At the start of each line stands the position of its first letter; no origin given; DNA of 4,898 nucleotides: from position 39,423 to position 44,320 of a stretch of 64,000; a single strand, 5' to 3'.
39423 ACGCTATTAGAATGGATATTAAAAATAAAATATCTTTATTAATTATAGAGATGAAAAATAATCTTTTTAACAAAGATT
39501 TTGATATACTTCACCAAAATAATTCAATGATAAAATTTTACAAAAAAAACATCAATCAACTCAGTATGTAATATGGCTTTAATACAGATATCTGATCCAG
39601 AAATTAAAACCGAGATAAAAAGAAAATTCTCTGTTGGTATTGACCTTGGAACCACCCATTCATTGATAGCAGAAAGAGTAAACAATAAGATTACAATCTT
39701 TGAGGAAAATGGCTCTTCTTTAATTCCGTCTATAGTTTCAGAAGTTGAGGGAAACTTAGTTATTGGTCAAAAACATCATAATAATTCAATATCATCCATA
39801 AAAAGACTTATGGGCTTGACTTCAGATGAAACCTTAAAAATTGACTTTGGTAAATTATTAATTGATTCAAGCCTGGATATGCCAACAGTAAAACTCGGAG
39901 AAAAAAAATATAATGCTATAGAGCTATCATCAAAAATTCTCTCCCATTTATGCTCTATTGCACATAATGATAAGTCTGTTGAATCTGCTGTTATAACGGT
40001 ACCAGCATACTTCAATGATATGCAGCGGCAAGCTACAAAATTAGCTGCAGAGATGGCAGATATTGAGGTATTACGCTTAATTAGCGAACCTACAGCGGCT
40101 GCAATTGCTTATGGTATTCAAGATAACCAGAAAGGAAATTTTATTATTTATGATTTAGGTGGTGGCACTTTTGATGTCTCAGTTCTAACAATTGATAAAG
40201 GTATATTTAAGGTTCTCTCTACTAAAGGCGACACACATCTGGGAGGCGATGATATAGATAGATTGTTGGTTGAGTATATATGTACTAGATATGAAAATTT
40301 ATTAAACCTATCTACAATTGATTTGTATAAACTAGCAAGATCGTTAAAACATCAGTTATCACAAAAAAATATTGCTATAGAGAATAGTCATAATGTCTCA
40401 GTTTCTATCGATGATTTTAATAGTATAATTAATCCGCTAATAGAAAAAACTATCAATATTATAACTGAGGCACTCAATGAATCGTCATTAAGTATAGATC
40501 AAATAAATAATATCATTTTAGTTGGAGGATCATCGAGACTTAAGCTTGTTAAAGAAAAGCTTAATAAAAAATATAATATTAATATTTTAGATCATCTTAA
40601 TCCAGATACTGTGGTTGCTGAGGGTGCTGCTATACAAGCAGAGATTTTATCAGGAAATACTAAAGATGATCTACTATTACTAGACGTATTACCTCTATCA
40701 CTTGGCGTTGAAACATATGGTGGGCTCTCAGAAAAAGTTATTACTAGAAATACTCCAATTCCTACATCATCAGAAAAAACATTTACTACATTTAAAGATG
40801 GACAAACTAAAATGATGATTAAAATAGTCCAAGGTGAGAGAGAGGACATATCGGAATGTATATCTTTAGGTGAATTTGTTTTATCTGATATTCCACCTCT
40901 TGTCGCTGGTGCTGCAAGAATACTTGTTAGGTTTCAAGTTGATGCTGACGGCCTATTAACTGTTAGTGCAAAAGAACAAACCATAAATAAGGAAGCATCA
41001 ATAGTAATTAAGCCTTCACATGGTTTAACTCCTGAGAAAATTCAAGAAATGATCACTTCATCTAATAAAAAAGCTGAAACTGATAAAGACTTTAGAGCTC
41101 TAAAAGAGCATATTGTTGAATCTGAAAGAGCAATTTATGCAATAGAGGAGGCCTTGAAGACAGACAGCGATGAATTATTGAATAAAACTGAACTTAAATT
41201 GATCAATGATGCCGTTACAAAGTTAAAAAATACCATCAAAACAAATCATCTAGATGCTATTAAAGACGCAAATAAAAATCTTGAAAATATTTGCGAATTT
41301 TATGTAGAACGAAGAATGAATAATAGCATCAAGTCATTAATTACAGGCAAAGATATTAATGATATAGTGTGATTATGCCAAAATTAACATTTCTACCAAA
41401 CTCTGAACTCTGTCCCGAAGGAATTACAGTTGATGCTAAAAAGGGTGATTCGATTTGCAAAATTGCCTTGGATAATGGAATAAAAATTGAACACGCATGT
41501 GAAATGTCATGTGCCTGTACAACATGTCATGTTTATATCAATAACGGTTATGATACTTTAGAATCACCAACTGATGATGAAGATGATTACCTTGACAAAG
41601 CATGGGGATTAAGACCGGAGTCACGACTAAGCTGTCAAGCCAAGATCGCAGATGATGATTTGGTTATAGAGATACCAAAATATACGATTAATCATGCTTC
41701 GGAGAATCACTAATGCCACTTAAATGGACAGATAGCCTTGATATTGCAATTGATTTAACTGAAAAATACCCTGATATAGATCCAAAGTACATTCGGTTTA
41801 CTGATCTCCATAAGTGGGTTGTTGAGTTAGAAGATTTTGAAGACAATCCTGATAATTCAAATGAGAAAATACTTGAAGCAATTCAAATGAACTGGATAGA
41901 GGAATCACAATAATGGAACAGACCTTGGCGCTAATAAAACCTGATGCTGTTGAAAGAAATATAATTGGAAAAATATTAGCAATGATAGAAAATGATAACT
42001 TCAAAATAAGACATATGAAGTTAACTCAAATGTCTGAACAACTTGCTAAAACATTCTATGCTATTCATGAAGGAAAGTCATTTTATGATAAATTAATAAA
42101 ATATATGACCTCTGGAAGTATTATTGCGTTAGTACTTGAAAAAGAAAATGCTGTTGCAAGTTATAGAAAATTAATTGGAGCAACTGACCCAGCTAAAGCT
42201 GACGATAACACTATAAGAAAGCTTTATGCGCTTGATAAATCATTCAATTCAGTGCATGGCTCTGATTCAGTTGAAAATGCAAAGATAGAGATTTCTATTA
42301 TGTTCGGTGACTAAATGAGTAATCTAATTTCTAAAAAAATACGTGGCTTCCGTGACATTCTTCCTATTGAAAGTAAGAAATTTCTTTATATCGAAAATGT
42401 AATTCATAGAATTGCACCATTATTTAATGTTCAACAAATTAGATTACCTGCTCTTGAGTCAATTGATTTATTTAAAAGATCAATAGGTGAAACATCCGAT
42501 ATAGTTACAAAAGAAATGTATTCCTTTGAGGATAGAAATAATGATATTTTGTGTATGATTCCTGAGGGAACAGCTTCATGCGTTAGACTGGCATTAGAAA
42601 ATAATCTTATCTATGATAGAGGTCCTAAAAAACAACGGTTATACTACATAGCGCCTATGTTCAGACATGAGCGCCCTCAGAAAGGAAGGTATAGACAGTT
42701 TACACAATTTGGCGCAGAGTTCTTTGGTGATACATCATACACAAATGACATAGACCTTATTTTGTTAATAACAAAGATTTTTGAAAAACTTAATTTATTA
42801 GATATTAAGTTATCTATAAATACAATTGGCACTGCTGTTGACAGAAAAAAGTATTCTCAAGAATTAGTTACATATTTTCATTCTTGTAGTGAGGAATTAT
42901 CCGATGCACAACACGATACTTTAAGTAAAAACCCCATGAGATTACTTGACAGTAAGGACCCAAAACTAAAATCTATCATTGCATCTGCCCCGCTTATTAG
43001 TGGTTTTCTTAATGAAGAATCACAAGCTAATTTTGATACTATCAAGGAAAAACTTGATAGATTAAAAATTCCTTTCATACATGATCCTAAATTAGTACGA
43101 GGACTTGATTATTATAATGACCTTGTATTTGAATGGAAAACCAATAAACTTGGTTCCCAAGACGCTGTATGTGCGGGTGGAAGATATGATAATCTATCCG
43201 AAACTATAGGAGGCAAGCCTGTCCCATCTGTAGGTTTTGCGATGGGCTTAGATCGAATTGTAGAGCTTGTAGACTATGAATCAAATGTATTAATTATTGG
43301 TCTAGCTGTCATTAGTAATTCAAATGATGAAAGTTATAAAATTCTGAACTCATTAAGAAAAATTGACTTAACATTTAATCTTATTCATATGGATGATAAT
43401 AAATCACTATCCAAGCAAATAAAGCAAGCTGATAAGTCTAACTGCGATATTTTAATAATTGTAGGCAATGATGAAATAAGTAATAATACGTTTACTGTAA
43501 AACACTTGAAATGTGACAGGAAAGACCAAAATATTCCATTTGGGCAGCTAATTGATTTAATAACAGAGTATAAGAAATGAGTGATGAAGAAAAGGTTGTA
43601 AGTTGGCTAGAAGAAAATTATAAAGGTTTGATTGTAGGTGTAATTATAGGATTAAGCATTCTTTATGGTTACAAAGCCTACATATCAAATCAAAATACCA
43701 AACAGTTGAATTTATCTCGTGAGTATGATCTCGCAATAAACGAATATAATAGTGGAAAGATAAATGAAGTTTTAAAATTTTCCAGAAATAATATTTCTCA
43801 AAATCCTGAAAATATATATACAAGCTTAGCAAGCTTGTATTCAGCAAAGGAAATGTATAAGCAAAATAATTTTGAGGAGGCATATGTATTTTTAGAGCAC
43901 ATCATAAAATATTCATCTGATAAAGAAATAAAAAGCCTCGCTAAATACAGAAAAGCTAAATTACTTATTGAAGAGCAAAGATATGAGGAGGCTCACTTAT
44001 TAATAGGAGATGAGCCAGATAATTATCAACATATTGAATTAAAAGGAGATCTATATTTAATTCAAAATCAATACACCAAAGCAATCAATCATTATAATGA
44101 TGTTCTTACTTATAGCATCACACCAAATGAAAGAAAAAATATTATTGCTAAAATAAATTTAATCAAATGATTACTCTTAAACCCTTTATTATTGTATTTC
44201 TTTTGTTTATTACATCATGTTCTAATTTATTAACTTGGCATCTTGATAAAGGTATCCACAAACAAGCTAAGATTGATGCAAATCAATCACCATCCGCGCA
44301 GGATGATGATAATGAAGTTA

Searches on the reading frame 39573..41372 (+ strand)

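Call 46: search_protein_families(library=pfam, proteins=[window:39573-41372:+], max_evalue=0.00001)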
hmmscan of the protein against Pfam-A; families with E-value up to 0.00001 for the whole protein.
window:39573-41372:+ (599 aa): 2 families
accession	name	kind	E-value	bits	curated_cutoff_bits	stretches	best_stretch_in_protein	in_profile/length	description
PF00012.26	HSP70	-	3e-144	481.9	20.6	1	21-581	2-597/599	Hsp70 protein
PF06723.19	MreB_Mbl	-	1.6e-21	76.9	27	1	116-357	71-320/327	MreB/Mbl protein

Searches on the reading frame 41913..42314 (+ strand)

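Call 46: search_protein_families(library=pfam, proteins=[window:41913-42314:+], max_evalue=0.00001)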
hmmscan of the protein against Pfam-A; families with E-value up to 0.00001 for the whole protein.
window:41913-42314:+ (133 aa): 1 family
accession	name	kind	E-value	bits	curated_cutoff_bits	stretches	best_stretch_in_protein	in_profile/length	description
PF00334.24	NDK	-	5.8e-51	172.4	27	1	2-132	1-131/135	Nucleoside diphosphate kinase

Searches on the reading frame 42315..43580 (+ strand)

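Call 46: search_protein_families(library=pfam, proteins=[window:42315-43580:+], max_evalue=0.00001)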
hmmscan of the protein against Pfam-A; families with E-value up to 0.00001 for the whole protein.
window:42315-43580:+ (421 aa): 3 families
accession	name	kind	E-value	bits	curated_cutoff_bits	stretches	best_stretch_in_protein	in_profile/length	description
PF13393.11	tRNA-synt_His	-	1.2e-34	120.4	25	1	11-315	1-308/308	Histidyl-tRNA synthetase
PF00587.30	tRNA-synt_2b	-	8.6e-18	65.5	29.3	1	69-302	1-149/179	tRNA synthetase class II core domain (G, H, P, S and T)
PF03129.25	HGTP_anticodon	-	1.3e-08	35.3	21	1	337-418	15-93/94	Anticodon binding domain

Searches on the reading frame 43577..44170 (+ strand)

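Call 46: search_protein_families(library=pfam, proteins=[window:43577-44170:+], max_evalue=0.00001)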
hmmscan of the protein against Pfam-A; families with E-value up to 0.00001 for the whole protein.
window:43577-44170:+ (197 aa): 2 families
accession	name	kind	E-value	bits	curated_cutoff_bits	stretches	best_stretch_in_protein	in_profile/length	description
PF09976.15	TPR_21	-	6.4e-27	95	25.5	1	9-192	2-187/193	Tetratricopeptide repeat-like domain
PF07719.23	TPR_2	-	4.3e-06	26.9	27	0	156-178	7-29/34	Tetratricopeptide repeat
